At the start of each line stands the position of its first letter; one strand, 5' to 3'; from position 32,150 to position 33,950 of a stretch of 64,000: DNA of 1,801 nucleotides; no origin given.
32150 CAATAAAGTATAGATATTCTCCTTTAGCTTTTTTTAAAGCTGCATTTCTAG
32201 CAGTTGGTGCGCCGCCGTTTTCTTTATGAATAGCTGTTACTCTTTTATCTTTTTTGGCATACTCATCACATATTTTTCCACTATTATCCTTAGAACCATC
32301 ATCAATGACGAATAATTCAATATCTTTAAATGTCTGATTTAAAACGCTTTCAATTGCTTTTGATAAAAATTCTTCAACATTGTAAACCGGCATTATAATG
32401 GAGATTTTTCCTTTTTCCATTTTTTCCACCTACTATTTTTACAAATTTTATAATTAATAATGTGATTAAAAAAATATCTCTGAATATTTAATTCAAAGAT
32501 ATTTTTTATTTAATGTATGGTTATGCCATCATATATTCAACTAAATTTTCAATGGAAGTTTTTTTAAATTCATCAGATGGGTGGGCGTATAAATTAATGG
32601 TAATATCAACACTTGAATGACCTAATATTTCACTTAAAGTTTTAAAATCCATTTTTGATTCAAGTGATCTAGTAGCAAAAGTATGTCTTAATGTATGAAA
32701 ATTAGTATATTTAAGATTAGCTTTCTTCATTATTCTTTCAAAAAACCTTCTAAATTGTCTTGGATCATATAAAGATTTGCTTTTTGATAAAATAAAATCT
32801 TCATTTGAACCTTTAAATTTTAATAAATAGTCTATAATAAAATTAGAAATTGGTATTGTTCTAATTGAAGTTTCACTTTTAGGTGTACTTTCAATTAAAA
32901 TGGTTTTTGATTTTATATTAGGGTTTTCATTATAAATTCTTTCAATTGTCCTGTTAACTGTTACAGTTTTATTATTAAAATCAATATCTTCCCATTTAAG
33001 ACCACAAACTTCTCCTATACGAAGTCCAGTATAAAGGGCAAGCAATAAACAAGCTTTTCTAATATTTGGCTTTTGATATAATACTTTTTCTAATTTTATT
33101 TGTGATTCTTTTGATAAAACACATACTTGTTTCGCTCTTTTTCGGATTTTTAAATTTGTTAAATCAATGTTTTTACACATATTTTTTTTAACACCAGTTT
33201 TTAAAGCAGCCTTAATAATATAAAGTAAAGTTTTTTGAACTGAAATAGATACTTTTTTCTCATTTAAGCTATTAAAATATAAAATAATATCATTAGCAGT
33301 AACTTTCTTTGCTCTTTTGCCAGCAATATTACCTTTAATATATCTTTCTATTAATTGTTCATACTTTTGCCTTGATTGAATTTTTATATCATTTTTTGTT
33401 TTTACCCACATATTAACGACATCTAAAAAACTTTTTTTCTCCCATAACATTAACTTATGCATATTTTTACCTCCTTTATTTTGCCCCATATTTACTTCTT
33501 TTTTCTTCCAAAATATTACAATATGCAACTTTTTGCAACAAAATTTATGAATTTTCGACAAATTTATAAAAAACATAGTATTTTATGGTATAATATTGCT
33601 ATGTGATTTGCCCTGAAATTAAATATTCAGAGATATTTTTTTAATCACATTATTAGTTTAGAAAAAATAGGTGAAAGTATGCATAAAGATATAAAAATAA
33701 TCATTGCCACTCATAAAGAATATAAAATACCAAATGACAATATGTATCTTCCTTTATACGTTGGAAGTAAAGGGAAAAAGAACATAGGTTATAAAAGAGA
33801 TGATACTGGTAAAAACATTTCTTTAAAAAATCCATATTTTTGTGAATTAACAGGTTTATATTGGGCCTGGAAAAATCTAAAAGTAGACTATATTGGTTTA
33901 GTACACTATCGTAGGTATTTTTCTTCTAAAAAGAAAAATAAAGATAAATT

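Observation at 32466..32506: Orientation-dependent terminator built from one inverted repeat plus cassette-internal sequence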

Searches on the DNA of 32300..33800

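Call 43: search_rna_families(source=window, start=32300, end=33800, threshold=evalue, max_evalue=1)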
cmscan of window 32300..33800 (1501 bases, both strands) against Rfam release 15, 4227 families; matches with E-value up to 1: 0.
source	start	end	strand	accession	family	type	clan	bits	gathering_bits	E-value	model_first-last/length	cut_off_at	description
